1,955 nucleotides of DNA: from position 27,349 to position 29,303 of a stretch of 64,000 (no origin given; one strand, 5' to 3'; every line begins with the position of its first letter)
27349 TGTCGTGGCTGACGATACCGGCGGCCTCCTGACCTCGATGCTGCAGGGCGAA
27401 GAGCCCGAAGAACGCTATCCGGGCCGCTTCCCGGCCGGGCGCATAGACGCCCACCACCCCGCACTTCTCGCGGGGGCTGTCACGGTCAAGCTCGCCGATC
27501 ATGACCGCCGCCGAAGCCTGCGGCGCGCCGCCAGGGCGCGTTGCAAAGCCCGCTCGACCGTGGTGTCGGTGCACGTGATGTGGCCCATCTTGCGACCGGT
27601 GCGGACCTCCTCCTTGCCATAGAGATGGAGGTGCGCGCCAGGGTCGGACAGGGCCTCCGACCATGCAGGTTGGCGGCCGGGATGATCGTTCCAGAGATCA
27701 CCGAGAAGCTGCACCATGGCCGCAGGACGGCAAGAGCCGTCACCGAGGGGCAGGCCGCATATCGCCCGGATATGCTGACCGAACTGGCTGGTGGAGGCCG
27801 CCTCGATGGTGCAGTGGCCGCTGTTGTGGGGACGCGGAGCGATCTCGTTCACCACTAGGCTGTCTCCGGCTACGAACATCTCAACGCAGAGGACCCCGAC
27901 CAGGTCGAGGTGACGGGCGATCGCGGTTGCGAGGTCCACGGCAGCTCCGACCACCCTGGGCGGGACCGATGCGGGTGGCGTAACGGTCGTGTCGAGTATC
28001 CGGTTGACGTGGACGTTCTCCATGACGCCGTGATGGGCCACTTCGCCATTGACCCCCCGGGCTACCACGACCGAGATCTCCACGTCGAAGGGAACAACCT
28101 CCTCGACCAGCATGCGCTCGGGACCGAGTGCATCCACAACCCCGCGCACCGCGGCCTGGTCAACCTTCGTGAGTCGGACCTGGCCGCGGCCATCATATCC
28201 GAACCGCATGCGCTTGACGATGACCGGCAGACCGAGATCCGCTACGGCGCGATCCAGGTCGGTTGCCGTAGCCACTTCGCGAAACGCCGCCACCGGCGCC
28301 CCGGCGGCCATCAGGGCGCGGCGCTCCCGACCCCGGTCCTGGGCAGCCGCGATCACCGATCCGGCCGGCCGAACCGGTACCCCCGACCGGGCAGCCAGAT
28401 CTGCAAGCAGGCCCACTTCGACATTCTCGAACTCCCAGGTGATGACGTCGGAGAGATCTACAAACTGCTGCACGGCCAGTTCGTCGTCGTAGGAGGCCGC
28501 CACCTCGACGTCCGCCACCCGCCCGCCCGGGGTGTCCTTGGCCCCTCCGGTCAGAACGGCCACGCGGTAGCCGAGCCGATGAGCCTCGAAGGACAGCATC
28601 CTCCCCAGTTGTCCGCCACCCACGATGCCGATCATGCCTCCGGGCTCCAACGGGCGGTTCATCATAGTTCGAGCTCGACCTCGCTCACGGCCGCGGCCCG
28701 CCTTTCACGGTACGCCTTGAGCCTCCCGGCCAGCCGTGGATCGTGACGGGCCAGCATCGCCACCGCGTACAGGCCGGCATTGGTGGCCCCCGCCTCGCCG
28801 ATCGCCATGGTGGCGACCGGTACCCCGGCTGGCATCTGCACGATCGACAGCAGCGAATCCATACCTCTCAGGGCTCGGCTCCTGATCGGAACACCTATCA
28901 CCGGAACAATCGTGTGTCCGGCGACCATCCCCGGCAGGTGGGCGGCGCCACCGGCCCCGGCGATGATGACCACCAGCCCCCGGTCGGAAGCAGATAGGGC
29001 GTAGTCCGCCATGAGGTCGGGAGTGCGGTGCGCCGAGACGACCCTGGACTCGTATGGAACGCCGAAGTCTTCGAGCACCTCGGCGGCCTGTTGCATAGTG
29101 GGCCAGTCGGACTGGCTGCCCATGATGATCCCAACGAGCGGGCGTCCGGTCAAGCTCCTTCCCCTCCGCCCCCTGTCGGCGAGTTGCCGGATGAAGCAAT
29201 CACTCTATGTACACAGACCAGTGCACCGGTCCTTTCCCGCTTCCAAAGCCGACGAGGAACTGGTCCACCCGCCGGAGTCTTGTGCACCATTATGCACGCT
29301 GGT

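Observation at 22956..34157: De novo purine operon integrated into the purine-salvage gene hpt, leaving a displaced hpt 3' end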

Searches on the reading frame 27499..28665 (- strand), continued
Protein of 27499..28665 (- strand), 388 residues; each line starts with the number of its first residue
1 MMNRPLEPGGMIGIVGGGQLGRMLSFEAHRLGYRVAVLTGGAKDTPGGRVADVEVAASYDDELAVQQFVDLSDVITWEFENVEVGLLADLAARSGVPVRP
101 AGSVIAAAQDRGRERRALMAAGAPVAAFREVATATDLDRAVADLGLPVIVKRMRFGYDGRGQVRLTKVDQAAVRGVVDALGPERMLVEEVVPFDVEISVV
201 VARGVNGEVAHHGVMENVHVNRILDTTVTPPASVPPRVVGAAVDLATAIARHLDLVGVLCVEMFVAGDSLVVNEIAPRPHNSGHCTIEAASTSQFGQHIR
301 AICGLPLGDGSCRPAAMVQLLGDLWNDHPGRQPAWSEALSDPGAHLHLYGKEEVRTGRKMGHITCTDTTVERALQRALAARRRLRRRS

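Call 51: list_cluster_members(proteins=[P0256, P0134, P0255, P0002, P0137, P0141, P0136])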
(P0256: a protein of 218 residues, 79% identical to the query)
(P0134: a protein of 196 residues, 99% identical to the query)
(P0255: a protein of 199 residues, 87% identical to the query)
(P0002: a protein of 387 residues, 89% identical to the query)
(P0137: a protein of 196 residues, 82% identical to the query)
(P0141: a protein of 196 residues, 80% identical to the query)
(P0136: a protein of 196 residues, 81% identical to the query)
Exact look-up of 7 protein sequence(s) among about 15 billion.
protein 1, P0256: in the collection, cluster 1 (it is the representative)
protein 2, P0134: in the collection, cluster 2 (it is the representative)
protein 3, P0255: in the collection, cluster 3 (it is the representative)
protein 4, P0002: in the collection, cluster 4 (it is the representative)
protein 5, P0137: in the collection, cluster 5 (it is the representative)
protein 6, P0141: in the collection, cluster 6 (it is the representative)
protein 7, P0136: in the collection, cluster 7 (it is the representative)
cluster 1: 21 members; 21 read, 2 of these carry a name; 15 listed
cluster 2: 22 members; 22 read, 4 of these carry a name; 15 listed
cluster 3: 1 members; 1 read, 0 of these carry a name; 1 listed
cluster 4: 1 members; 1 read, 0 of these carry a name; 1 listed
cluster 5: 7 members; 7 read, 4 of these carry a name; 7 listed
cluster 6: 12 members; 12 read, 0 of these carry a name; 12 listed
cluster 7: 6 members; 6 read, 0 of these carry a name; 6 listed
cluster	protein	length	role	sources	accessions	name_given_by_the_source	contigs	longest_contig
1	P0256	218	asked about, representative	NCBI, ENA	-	-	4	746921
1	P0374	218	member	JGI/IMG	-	hypothetical protein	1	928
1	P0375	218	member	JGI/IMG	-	hypothetical protein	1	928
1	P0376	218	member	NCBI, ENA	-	-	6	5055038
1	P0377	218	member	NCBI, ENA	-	-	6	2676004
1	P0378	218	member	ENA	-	-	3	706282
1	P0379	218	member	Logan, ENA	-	-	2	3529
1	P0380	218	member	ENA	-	-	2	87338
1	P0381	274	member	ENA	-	-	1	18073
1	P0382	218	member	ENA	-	-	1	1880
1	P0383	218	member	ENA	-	-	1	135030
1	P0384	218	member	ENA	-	-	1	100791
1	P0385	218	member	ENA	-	-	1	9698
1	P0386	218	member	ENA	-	-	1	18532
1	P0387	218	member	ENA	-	-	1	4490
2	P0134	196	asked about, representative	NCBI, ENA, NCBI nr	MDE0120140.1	MAG: phosphoribosyltransferase family protein [bacterium] | phosphoribosyltransferase family protein [bacterium]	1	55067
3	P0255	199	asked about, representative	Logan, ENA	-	-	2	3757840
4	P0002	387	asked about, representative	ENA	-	-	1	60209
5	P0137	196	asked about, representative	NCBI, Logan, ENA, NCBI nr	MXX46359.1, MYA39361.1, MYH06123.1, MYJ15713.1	MAG: hypoxanthine phosphoribosyltransferase [Acidimicrobiia bacterium] | hypoxanthine phosphoribosyltransferase [Acidimicrobiia bacterium]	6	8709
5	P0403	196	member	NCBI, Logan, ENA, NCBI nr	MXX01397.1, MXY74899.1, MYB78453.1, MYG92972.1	MAG: hypoxanthine phosphoribosyltransferase [Acidimicrobiia bacterium] | hypoxanthine phosphoribosyltransferase [Acidimicrobiia bacterium]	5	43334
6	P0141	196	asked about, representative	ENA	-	-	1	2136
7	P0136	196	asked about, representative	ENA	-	-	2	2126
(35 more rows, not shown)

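Call 52: list_cluster_members(proteins=[P0005, P0006, P0009, P0012, P0013, P0017, P0019, P0025, P0030, P0031])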
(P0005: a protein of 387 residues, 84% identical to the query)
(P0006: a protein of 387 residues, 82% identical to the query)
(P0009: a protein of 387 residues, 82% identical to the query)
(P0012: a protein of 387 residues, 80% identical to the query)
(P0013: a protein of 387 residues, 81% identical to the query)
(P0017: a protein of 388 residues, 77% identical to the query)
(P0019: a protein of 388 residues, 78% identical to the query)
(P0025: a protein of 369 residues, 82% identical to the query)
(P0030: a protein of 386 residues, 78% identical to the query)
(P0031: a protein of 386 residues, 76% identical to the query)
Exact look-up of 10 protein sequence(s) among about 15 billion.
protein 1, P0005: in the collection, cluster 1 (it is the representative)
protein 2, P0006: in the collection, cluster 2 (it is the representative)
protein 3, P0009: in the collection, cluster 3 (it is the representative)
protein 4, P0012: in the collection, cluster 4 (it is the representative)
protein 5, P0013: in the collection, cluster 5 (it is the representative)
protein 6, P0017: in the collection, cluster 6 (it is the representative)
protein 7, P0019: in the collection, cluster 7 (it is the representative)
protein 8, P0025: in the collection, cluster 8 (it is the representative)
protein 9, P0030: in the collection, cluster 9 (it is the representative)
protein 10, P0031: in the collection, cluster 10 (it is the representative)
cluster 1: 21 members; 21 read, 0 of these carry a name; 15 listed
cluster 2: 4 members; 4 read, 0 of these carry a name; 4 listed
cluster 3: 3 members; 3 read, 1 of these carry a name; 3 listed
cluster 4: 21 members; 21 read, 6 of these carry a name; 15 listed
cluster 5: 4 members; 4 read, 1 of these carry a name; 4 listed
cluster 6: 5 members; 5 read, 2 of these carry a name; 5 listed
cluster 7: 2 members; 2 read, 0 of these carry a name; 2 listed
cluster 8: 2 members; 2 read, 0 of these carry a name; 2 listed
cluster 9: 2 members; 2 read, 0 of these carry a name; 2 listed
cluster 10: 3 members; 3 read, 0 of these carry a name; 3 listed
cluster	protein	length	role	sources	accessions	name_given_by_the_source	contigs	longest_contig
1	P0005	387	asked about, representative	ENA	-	-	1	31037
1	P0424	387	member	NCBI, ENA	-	-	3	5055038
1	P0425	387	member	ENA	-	-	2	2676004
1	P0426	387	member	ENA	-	-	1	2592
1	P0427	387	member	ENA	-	-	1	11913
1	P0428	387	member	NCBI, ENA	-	-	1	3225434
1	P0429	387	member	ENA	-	-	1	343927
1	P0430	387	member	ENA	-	-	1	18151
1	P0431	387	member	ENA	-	-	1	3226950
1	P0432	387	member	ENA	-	-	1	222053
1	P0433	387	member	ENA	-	-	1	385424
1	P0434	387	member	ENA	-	-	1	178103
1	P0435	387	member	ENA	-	-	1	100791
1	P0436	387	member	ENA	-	-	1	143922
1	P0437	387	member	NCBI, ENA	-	-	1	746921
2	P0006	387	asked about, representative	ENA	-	-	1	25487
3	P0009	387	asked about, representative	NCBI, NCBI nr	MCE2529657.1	MAG: 5-(carboxyamino)imidazole ribonucleotide synthase [Acidimicrobiia bacterium] | 5-(carboxyamino)imidazole ribonucleotide synthase [Acidimicrobiia bacterium]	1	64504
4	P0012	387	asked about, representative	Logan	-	-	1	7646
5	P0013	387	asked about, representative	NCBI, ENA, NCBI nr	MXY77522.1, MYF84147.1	MAG: 5-(carboxyamino)imidazole ribonucleotide synthase [Acidimicrobiia bacterium] | 5-(carboxyamino)imidazole ribonucleotide synthase [Acidimicrobiia bacterium]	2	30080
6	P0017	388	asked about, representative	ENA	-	-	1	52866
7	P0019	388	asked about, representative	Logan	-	-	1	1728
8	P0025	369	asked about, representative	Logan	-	-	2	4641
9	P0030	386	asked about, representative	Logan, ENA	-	-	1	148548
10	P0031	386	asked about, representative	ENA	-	-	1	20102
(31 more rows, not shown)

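Call 53: find_encoding_contigs(protein=P0437, flank=10000, max_places=2)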
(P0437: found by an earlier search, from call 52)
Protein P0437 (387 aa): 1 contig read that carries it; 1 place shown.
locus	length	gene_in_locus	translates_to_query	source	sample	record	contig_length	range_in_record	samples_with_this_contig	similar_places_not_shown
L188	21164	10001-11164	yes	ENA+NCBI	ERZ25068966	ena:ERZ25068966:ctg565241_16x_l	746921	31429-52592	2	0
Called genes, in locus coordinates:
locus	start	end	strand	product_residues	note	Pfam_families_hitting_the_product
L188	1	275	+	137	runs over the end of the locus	PF01850:PIN, PF13470:PIN_3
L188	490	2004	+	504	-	PF00884:Sulfatase, PF01663:Phosphodiest (faint), PF16347:SGSH_C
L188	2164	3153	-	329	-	PF01609:DDE_Tnp_1, PF13751:DDE_Tnp_1_6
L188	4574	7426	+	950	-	PF02700:PurS (faint), PF18072:FGAR-AT_linker, PF00586:AIRS, PF02769:AIRS_C, PF00586:AIRS, PF02769:AIRS_C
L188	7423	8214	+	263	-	PF13507:GATase_5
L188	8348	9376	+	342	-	PF01259:SAICAR_synt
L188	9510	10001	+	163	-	PF00731:AIRC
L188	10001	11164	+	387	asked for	PF22660:RS_preATP-grasp-like, PF02222:ATP-grasp, PF17769:PurK_C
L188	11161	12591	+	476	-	PF13522:GATase_6, PF13537:GATase_7, PF00156:Pribosyltran (weak)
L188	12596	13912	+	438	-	PF02844:GARS_N, PF01071:GARS_A, PF02843:GARS_C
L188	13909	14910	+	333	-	PF00586:AIRS, PF02769:AIRS_C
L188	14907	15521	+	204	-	PF00551:Formyl_trans_N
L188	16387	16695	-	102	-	PF01381:HTH_3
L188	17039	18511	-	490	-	PF00884:Sulfatase, PF01663:Phosphodiest (faint), PF16347:SGSH_C (weak)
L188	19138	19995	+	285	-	PF05721:PhyH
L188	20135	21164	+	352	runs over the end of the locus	-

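Call 60: find_encoding_contigs(protein=P0013, flank=10000, max_places=2)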
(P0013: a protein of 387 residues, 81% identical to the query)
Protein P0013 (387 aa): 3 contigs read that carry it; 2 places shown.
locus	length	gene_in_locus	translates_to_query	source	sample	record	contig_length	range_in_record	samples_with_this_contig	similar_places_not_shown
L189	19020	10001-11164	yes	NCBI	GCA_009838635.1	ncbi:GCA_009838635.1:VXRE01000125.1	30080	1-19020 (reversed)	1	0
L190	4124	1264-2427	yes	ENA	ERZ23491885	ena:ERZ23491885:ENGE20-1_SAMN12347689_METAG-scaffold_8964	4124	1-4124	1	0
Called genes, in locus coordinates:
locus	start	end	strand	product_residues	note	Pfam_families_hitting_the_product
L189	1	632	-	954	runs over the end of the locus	PF02463:SMC_N, PF13476:AAA_23, PF13555:AAA_29, PF13558:SbcC_Walker_B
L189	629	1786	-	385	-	PF00149:Metallophos, PF12850:Metallophos_2 (weak), PF12320:SbcD_C (weak)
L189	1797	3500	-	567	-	-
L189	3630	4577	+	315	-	PF00248:Aldo_ket_red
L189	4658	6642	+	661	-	PF02700:PurS (faint), PF18072:FGAR-AT_linker, PF00586:AIRS, PF02769:AIRS_C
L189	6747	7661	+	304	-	PF00586:AIRS, PF02769:AIRS_C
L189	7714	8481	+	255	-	PF13507:GATase_5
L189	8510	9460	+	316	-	PF01259:SAICAR_synt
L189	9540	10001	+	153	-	PF00731:AIRC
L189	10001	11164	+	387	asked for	PF22660:RS_preATP-grasp-like, PF02222:ATP-grasp, PF17769:PurK_C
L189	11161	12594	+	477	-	PF13522:GATase_6, PF13537:GATase_7, PF00156:Pribosyltran (weak)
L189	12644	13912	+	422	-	PF02844:GARS_N, PF01071:GARS_A, PF02843:GARS_C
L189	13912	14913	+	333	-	PF00586:AIRS, PF02769:AIRS_C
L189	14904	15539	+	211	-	PF00551:Formyl_trans_N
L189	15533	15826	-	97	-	PF07978:NIPSNAP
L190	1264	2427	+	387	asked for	PF22660:RS_preATP-grasp-like, PF02222:ATP-grasp, PF17769:PurK_C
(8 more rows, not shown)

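Call 65: find_encoding_contigs(protein=P0403, flank=2000, max_places=8)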
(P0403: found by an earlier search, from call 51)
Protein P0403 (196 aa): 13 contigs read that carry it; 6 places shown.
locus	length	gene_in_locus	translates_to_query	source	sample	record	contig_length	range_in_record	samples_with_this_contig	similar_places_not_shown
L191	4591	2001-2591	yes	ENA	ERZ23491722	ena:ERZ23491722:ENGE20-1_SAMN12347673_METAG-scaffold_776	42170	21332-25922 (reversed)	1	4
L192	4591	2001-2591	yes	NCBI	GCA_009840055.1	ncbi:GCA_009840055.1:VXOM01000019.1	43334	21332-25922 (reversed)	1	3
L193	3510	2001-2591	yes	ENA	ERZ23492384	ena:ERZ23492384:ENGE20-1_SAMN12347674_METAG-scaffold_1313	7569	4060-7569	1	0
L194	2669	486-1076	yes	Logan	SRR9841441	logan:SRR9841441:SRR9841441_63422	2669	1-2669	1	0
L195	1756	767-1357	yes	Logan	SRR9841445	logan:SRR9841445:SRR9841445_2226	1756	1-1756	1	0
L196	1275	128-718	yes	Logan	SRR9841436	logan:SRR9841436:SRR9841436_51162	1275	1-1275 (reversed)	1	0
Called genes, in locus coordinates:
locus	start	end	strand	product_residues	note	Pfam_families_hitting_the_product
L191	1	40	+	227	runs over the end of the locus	PF00376:MerR, PF13411:MerR_1, PF28507:Rv1828_C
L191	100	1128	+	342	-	PF00768:Peptidase_S11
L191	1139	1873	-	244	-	PF13641:Glyco_tranf_2_3, PF00535:Glycos_transf_2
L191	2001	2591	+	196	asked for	PF00156:Pribosyltran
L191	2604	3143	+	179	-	PF02577:BFN_dom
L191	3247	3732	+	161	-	PF13411:MerR_1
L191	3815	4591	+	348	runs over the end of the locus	PF01571:GCV_T, PF08669:GCV_T_C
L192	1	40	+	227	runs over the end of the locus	PF00376:MerR, PF13411:MerR_1, PF28507:Rv1828_C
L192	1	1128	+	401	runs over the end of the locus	PF00768:Peptidase_S11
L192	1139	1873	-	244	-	PF13641:Glyco_tranf_2_3, PF00535:Glycos_transf_2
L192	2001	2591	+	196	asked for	PF00156:Pribosyltran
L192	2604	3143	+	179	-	PF02577:BFN_dom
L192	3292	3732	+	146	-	PF13411:MerR_1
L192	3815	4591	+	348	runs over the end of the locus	PF01571:GCV_T, PF08669:GCV_T_C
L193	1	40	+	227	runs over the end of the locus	PF00376:MerR, PF13411:MerR_1, PF28507:Rv1828_C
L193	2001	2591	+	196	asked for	PF00156:Pribosyltran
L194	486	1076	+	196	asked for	PF00156:Pribosyltran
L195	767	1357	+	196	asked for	PF00156:Pribosyltran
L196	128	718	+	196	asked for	PF00156:Pribosyltran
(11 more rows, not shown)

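Call 72: find_encoding_contigs(protein=P0002, flank=10000, max_places=2)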
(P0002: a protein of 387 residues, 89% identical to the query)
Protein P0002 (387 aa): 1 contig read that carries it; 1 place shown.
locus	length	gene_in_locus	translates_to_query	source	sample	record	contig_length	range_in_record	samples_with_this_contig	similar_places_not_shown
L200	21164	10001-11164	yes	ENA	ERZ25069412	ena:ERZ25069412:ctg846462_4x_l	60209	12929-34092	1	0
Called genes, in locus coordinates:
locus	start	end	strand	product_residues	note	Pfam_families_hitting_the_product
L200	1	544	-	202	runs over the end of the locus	PF02622:DUF179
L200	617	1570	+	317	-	PF00962:A_deaminase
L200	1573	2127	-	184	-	-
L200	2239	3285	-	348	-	PF01571:GCV_T, PF08669:GCV_T_C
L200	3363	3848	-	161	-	PF13411:MerR_1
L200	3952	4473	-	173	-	PF02577:BFN_dom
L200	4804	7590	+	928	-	PF02700:PurS (faint), PF18072:FGAR-AT_linker, PF00586:AIRS, PF02769:AIRS_C, PF00586:AIRS, PF02769:AIRS_C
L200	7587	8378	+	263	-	PF13507:GATase_5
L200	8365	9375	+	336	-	PF01259:SAICAR_synt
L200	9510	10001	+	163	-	PF00731:AIRC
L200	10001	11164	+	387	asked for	PF22660:RS_preATP-grasp-like, PF02222:ATP-grasp, PF17769:PurK_C, PF21244:PurT_C (weak)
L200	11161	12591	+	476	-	PF13522:GATase_6, PF13537:GATase_7, PF00156:Pribosyltran (weak)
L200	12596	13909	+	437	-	PF02844:GARS_N, PF01071:GARS_A, PF02843:GARS_C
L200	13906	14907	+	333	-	PF00586:AIRS, PF02769:AIRS_C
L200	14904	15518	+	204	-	PF00551:Formyl_trans_N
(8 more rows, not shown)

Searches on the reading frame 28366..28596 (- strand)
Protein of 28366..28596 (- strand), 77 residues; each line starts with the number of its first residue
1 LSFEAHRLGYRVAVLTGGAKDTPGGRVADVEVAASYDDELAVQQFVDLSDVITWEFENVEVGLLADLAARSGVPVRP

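Call 29: find_related_loci(query=window:28366-28596:-, collection=genome_contigs, flank=10000)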
Query seq(77 aa) (77 aa) in genome_contigs; peptide patterns used: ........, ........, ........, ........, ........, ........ (x = any residue, [..] = any of these).
600 stretches matched a pattern (row limit reached: there are more); 6 encode a relative of the query (tblastn E <= 1e-3); 6 distinct loci.
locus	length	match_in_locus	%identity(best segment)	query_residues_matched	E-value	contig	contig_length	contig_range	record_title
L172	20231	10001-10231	92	1-77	4e-44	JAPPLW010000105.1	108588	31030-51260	MAG: bacterium isolate RHO3_bin_31 NODE_433_length_108588_cov_33.869570, whole genome shotgun sequence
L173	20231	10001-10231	84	1-77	2e-41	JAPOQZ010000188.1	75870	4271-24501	MAG: bacterium isolate APA_bin_98 c_000000053540, whole genome shotgun sequence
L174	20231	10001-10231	87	1-77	6e-41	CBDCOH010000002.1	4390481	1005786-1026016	MAG: Candidatus Spongiisociaceae bacterium isolate c8dab69f-a0b8-46d1-84ea-4e70fa3c0124 genome assembly, contig: contig_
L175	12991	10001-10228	57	1-77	5e-25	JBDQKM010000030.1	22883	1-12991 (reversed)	MAG: Acidimicrobiales bacterium isolate SFB_27D_19FebDec_coas_23 k141_4045481_length_22883_cov_114.0070, whole genome sh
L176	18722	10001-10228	58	1-77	8e-23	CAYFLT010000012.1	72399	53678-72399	MAG TPA_asm: uncultured Candidatus Microthrix sp. isolate ERP019367_co1_114 genome assembly, contig: NODE_455_length_723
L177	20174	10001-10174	56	1-59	3e-15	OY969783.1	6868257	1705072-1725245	MAG: Tepidisphaeraceae bacterium isolate MFD04580.bin.c.1 genome assembly, chromosome: 1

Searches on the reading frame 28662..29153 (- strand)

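Call 4: search_protein_families(library=pfam, proteins=[window:28662-29153:-])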
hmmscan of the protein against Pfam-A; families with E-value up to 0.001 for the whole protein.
window:28662-29153:- (163 aa): 1 family
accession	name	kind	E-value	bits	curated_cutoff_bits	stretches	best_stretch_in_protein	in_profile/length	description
PF00731.26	AIRC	-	4.3e-65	218.2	30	1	7-153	2-146/148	AIR carboxylase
